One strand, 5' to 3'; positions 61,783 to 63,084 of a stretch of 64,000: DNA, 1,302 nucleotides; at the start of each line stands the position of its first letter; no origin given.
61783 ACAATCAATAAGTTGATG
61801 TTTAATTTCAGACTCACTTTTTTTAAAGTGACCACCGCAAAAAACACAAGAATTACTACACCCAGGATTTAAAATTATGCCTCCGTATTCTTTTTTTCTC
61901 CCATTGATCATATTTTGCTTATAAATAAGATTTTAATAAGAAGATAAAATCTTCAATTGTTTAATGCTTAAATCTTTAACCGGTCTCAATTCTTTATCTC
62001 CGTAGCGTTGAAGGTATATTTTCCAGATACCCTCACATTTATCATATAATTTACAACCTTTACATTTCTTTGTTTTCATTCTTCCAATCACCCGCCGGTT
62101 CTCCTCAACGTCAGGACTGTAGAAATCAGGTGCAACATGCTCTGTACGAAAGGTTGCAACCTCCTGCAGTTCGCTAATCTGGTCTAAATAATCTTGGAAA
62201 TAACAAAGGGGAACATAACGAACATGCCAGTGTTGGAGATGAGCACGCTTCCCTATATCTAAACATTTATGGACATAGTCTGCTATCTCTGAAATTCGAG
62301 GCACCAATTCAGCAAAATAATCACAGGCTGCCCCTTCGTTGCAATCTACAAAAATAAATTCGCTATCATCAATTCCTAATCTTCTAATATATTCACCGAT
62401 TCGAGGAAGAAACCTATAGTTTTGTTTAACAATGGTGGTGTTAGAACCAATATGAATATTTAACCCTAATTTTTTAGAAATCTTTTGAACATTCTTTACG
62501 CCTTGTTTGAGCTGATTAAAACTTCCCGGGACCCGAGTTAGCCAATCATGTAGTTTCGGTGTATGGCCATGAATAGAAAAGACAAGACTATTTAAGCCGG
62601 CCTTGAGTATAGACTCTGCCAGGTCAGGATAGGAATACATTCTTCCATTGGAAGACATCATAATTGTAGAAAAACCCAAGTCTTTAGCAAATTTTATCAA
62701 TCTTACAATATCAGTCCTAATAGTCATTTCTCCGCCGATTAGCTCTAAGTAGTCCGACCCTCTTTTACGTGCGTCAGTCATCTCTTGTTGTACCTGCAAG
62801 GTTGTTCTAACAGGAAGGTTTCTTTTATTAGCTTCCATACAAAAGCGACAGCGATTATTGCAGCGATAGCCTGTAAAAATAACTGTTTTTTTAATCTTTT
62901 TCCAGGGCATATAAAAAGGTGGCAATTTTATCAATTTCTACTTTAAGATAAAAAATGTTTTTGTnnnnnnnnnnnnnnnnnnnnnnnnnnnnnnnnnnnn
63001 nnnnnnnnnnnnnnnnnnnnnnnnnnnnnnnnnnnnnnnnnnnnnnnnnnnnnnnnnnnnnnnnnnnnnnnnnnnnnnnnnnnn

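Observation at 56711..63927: Tandem array of five paralogous auxiliary-cluster radical SAM enzymes plus a B12-radical SAM and a GT2: candidate undescribed maturation system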

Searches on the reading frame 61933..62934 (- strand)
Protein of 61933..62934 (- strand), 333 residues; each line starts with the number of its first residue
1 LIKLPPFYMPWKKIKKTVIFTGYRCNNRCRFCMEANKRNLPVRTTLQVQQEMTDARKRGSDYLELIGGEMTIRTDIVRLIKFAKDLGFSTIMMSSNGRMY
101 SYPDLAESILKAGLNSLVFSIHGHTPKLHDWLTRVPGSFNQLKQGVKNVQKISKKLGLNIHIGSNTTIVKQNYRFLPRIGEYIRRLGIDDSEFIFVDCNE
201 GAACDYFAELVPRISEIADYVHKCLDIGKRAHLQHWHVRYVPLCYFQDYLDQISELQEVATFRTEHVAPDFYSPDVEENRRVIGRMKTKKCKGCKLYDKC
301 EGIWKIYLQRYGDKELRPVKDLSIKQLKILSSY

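Call 3: search_protein_families(library=pfam, proteins=[window:61933-62934:-], max_evalue=0.1)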
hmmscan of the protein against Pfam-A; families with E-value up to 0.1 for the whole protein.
window:61933-62934:- (333 aa): 2 families
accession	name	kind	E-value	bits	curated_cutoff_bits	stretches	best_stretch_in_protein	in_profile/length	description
PF04055.27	Radical_SAM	-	1.9e-17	64.4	29.5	1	21-162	3-150/166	Radical SAM superfamily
PF13353.11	Fer4_12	-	0.0059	17.3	22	1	24-124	14-116/137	4Fe-4S single cluster domain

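Call 4: search_protein_families(library=ncbifam, proteins=[window:61933-62934:-], max_evalue=0.1)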
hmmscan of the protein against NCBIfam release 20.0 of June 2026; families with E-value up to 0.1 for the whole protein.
window:61933-62934:- (333 aa): 44 families (the best 25 are shown)
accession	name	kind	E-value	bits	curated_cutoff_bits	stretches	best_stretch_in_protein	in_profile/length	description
NF038332.1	rSAM_rare_HxsC4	exception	2.5e-48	164.9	500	1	15-319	14-335/335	radical SAM protein HxsC4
TIGR03977.1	rSAM_pair_HxsC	equivalog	2.7e-20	72.4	267.9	1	17-254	27-261/292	His-Xaa-Ser system radical SAM maturase HxsC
TIGR04545.1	rSAM_ahbD_hemeb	equivalog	5.1e-16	59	500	1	24-212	9-190/339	heme b synthase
TIGR02668.1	moaA_archaeal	equivalog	2.9e-15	56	325.25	1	19-164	14-159/303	GTP 3',8-cyclase MoaA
TIGR04053.2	TIGR04053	equivalog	7.4e-15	55.1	395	1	25-195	18-185/366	TIGR04053 family radical SAM/SPASM domain-containing protein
TIGR04051.1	rSAM_NirJ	equivalog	1.8e-14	53.5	515.45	1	24-190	11-170/354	heme d1 biosynthesis radical SAM protein NirJ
TIGR04133.1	rSAM_w_lipo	hypoth_equivalog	2.3e-14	53.1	425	1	22-190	31-196/350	TIGR04133 family radical SAM/SPASM protein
TIGR04317.1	W_rSAM_matur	equivalog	2.9e-14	53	380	1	14-190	3-178/349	tungsten cofactor oxidoreductase radical SAM maturase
TIGR04546.1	rSAM_ahbC_deAc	equivalog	5.4e-14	51.8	650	1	4-188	26-205/390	12,18-didecarboxysiroheme deacetylase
TIGR04466.1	rSAM_BlsE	equivalog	3.1e-13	49.9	400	1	24-191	12-170/327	cytosylglucuronate decarboxylase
NF001199.0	PRK00164.2-1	equivalog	5.1e-13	48.8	231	1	19-152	16-148/308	GTP 3',8-cyclase MoaA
TIGR04347.1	pseudo_SAM_Halo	equivalog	5.7e-13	48.9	525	1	20-234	43-248/390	TIGR04347 family pseudo-SAM/SPASM protein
TIGR04055.1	rSAM_NirJ2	equivalog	1.1e-12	48.1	500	1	21-196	6-174/326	putative heme d1 biosynthesis radical SAM protein NirJ2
NF045646.2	rSAM_Se_TrsS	equivalog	1.4e-12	47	490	1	22-133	93-207/441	radical SAM (seleno)protein TrsS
TIGR02666.1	moaA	equivalog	2e-12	46.7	284.05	1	24-160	19-162/336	GTP 3',8-cyclase MoaA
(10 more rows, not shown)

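Call 12: find_homologous_proteins(query=window:61933-62934:-, max_evalue=0.00001)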
Query window:61933-62934:- (333 aa): 572 proteins with E <= 0.00001 among 1027 candidates; the best 120 are listed.
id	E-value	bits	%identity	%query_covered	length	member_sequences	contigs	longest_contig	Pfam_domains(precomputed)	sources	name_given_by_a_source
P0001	4.3e-223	757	100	98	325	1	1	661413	PF04055.28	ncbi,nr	ncbi:MAG: radical SAM protein [Candidatus Nealsonbacteria bacterium]|nr:MAG: radical SAM protein [Ca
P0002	3.3e-184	630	82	98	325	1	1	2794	PF04055.28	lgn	-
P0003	6.5e-184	629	82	97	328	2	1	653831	PF04055.28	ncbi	ncbi:MAG: radical SAM protein [Candidatus Nealsonbacteria bacterium]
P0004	2.6e-180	617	80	98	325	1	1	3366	PF04055.28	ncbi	-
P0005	2.1e-179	614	80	97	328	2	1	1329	PF04055.28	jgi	-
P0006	5.8e-179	612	80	97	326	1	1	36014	PF04055.28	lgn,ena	-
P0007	5.2e-178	609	80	98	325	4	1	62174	PF04055.28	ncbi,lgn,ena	-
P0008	4.2e-176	603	78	98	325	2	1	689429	PF04055.28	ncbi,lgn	ncbi:MAG: radical SAM protein [Candidatus Nealsonbacteria bacterium]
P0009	4.6e-173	593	80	94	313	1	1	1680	PF04055.28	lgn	-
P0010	8.5e-173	592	79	97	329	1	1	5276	PF04055.28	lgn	-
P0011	3.1e-172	590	76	96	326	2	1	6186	PF04055.28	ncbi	-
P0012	1.6e-171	588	75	98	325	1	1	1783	PF04055.28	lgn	-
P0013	1.7e-168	578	76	98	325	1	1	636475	PF04055.28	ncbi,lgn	-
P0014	1.8e-168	578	75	97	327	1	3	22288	PF04055.28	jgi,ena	-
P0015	7.7e-168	576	75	98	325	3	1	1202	PF04055.28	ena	-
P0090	7.0e-133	461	60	95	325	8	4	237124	PF04055.28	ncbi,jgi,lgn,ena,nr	ncbi:MAG TPA: radical SAM protein [Candidatus Colwellbacteria bacterium]|jgi:cyclic pyranopterin pho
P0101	4.8e-131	455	62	92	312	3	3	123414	PF04055.28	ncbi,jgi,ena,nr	ncbi:MAG TPA: radical SAM protein [Candidatus Paceibacterota bacterium]|nr:radical SAM protein [Cand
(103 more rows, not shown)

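Call 13: find_encoding_contigs(protein=P0090, flank=10000, max_places=2)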
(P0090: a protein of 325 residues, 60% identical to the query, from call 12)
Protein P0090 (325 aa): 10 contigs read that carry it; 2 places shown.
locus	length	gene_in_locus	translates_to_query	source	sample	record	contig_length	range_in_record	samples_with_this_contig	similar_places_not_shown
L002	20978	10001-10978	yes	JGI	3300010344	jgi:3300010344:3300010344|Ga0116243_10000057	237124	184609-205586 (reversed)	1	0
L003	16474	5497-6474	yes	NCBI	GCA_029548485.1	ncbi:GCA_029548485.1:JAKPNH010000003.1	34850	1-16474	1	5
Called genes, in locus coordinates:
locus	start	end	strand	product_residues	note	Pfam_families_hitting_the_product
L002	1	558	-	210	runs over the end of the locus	-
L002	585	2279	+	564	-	PF04055:Radical_SAM, PF13353:Fer4_12 (faint)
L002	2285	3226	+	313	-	PF04055:Radical_SAM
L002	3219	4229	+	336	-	-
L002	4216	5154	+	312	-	PF04055:Radical_SAM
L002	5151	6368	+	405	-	PF04055:Radical_SAM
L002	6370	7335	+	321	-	PF04055:Radical_SAM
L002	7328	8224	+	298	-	PF04055:Radical_SAM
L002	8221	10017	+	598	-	PF04055:Radical_SAM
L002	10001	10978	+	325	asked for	PF04055:Radical_SAM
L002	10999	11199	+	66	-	-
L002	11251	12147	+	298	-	PF04055:Radical_SAM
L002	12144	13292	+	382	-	PF01478:Peptidase_A24 (weak)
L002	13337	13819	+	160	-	-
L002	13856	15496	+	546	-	PF01558:POR, PF01855:POR_N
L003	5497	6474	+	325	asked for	PF04055:Radical_SAM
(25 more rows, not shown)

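Call 14: find_encoding_contigs(protein=P0101, flank=10000, max_places=2)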
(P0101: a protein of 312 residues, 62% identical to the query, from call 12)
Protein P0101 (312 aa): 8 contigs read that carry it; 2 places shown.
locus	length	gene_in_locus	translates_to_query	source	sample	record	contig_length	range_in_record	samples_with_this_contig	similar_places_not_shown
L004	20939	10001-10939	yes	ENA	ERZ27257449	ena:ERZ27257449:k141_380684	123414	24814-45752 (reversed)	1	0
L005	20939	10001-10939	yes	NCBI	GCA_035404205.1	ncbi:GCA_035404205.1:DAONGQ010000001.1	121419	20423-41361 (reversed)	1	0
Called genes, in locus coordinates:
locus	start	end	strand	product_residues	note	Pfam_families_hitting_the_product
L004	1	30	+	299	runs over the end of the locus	PF04055:Radical_SAM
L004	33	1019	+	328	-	PF04055:Radical_SAM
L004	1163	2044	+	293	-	PF04055:Radical_SAM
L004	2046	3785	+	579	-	PF13231:PMT_2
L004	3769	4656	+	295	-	PF04055:Radical_SAM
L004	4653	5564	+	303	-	PF04467:DUF483 (faint)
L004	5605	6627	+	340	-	PF04055:Radical_SAM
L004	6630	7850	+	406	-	PF04055:Radical_SAM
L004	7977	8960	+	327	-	-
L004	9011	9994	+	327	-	-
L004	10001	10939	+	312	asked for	PF04055:Radical_SAM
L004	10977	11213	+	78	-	-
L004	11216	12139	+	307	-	PF04055:Radical_SAM, PF13353:Fer4_12 (weak)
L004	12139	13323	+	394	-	-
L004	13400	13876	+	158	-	-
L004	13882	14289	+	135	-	-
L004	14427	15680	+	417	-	PF00482:T2SSF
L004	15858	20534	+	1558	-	PF16655:PhoD_N (faint), PF16656:Pur_ac_phosph_N (faint), PF25788:Ig_Rha78A_N (faint), PF25059:FN3_DSCAM-DSCAML_C (faint), PF00041:fn3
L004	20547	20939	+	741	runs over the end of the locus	PF13385:Laminin_G_3, PF00354:Pentaxin (faint), PF02973:Sialidase (faint), PF13385:Laminin_G_3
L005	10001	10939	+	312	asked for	PF04055:Radical_SAM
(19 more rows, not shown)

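Call 15: find_encoding_contigs(protein=P0001, flank=10000, max_places=2)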
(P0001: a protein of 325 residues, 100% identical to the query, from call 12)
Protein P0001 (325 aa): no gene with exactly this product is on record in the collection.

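Call 21: find_related_loci(query=A2, collection=genome_contigs, flank=10000)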
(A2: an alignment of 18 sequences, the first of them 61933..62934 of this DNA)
Query A2 (333 aa) in genome_contigs; peptide patterns used: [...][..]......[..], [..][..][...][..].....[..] (x = any residue, [..] = any of these).
132 stretches matched a pattern; 113 encode a relative of the query (tblastn E <= 1e-3); the best 80 are kept; 79 distinct loci.
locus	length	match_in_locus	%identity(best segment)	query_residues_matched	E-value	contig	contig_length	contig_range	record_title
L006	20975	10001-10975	78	9-333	1e-179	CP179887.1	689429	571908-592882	MAG: Candidatus Nealsonbacteria bacterium isolate CK12Hparc1 chromosome, complete genome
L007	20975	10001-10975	76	9-333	5e-173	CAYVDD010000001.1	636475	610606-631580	MAG TPA_asm: uncultured Candidatus Saccharibacteria bacterium isolate SRP323688_co1_61 genome assembly, contig: NODE_7_l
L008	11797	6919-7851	74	9-319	1e-160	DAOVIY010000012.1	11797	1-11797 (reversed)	MAG TPA_asm: bacterium isolate CSMAG_1379 CSMAG_1379_k141_2487628_length_11797_cov_14.0000, whole genome shotgun sequenc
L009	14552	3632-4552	67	14-319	2e-145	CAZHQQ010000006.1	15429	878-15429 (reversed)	MAG TPA_asm: uncultured Candidatus Saccharibacteria bacterium isolate binchicken_co181_160 genome assembly, contig: NODE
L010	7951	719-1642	66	9-316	2e-143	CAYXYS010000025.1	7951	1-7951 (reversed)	MAG TPA_asm: uncultured Candidatus Saccharibacteria bacterium isolate binchicken_co19_586 genome assembly, contig: NODE_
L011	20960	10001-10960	63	9-328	5e-143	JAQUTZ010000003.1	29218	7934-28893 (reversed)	MAG: Candidatus Paceibacterota bacterium isolate STD2_131 NODE_5594_length_29218_cov_28.404730_Sandtown_D2, whole genome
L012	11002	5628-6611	61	13-332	2e-141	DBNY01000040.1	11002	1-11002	MAG TPA_asm: Bacillales bacterium UBA660 UBA660_contig_21632, whole genome shotgun sequence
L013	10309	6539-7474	65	13-323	5e-140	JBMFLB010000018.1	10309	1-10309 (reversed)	MAG: Minisyncoccia bacterium isolate KM4336-38 NODE_18_length_10309_cov_3.107213, whole genome shotgun sequence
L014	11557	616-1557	65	9-329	1e-139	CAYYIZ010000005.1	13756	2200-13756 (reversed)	MAG TPA_asm: uncultured Candidatus Saccharibacteria bacterium isolate binchicken_co34_538 genome assembly, contig: NODE_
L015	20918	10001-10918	65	9-320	2e-139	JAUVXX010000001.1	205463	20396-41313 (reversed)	MAG: bacterium isolate CSMAG_1227 CSMAG_1227_k141_1278190_length_205463_cov_12.0544, whole genome shotgun sequence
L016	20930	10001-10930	61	13-321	2e-137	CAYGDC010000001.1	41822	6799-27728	MAG TPA_asm: uncultured Candidatus Saccharibacteria bacterium isolate ERP113451_co2_197 genome assembly, contig: NODE_43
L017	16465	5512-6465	60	13-330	1e-136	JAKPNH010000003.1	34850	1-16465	MAG: bacterium isolate JPAS_metabat.84 k141_786543, whole genome shotgun sequence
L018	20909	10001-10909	66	13-319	4e-135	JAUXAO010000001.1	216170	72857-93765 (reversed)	MAG: bacterium isolate CSMAG_2764 CSMAG_2764_k141_549021_length_216170_cov_39.9037, whole genome shotgun sequence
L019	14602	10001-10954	60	13-330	7e-135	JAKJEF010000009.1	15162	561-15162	MAG: Patescibacteria group bacterium isolate UR.bin13 NODE_9_length_15162_cov_3.344581, whole genome shotgun sequence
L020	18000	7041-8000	60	14-333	8e-135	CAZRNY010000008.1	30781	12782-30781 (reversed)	MAG TPA_asm: uncultured Candidatus Saccharibacteria bacterium isolate binchicken_co220_50 genome assembly, contig: NODE_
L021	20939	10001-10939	63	7-319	5e-135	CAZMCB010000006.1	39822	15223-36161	MAG TPA_asm: uncultured Pseudomonadales bacterium isolate SRP263991_co7_276 genome assembly, contig: NODE_1137_length_39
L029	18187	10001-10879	62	22-319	7e-128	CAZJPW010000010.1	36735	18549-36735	MAG TPA_asm: uncultured Candidatus Saccharibacteria bacterium isolate binchicken_co330_86 genome assembly, contig: NODE_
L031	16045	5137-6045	61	13-320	2e-127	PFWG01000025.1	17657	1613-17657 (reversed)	MAG: Candidatus Portnoybacteria bacterium CG_4_9_14_3_um_filter_43_11 CG_4_9_14_3_um_filter_150_scaffold_6308_c, whole g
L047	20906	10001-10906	59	14-319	2e-116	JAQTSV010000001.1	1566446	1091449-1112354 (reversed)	MAG: Candidatus Omnitrophota bacterium isolate STB_25 NODE_1_length_1566446_cov_7.163386_Sandtown_B, whole genome shotgu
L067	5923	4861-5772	51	13-321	5e-103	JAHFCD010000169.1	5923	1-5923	MAG: Elusimicrobia bacterium isolate nzgw213 NODE_17808_length_5924_cov_2.481992, whole genome shotgun sequence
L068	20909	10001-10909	52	13-320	1e-102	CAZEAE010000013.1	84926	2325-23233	MAG TPA_asm: uncultured Elusimicrobia sp. isolate binchicken_co248_32 genome assembly, contig: NODE_181_length_84926_cov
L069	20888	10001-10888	53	13-311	5e-102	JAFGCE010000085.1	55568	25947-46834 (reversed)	MAG: Candidatus Woesearchaeota archaeon isolate Zod_Metabat.1084 k87_14924836, whole genome shotgun sequence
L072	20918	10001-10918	50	10-320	2e-101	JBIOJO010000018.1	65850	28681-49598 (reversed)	MAG: Elusimicrobiota bacterium isolate GcC5-9 k141_135891_length_65850_cov_36.0000, whole genome shotgun sequence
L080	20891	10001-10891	50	13-312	3e-98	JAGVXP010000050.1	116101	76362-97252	Candidatus Woesearchaeota archaeon isolate RIFCSPHIGHO2_02_FULL_36_13 rifcsphigho2_02_scaffold_1398, whole genome shotgu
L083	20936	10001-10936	51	5-320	8e-98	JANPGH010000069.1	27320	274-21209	MAG: Elusimicrobiota bacterium isolate VAR_69_metabat_387 VAR_69_k141_2074483, whole genome shotgun sequence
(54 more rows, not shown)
